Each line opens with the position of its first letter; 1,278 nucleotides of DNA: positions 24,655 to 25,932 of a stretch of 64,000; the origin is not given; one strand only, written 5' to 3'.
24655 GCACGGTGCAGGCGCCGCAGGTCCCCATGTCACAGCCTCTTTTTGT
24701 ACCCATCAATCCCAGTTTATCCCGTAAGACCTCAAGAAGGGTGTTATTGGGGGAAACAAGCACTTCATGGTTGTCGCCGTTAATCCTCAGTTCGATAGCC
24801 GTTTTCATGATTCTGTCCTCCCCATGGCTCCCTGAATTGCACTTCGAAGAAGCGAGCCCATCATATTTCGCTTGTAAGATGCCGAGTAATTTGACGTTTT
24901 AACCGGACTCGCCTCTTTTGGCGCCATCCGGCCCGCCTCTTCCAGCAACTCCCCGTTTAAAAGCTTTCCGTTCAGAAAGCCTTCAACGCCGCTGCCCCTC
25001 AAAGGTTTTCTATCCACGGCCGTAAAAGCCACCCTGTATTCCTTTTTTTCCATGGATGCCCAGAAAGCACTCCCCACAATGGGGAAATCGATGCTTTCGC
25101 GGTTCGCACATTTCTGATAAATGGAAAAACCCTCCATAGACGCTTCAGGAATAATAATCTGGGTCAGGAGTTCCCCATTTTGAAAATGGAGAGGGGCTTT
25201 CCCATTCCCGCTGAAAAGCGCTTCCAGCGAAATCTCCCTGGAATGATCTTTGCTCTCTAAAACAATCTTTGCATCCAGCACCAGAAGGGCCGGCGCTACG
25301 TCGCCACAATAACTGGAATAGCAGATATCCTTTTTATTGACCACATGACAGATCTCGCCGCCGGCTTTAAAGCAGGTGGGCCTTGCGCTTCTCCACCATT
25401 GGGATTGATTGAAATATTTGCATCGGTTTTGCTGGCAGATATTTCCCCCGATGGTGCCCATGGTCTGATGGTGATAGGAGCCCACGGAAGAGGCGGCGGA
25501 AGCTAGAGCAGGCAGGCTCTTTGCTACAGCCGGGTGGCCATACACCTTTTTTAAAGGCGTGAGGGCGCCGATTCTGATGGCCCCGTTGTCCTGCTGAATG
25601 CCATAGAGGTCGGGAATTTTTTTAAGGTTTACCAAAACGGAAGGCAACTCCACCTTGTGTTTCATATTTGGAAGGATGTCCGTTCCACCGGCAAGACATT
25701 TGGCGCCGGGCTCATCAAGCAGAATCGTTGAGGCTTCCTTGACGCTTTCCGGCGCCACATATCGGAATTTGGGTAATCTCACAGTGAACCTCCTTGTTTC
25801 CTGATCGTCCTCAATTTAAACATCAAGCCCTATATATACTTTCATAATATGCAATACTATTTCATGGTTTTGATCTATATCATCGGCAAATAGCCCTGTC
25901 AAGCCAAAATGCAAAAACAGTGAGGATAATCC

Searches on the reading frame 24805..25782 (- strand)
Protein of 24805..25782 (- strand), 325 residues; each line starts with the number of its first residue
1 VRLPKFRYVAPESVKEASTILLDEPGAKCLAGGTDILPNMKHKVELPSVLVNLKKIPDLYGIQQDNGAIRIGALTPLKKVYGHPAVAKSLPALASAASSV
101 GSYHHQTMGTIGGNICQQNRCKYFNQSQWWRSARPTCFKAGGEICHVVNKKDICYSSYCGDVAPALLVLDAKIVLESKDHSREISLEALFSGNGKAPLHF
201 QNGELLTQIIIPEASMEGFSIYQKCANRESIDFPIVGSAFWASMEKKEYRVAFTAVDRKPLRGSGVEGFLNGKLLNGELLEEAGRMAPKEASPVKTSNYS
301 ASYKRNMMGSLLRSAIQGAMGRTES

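Call 44: search_protein_families(library=pfam, proteins=[window:24805-25782:-], max_evalue=0.01)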
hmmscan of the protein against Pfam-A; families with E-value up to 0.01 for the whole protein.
window:24805-25782:- (325 aa): 2 families
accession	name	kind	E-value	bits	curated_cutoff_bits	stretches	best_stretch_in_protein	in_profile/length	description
PF00941.27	FAD_binding_5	-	1.2e-41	142.8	27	1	5-213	2-169/170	FAD binding domain in molybdopterin dehydrogenase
PF03450.22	CO_deh_flav_C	-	1e-13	51.7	25.5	1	224-317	4-100/102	CO dehydrogenase flavoprotein C-terminal domain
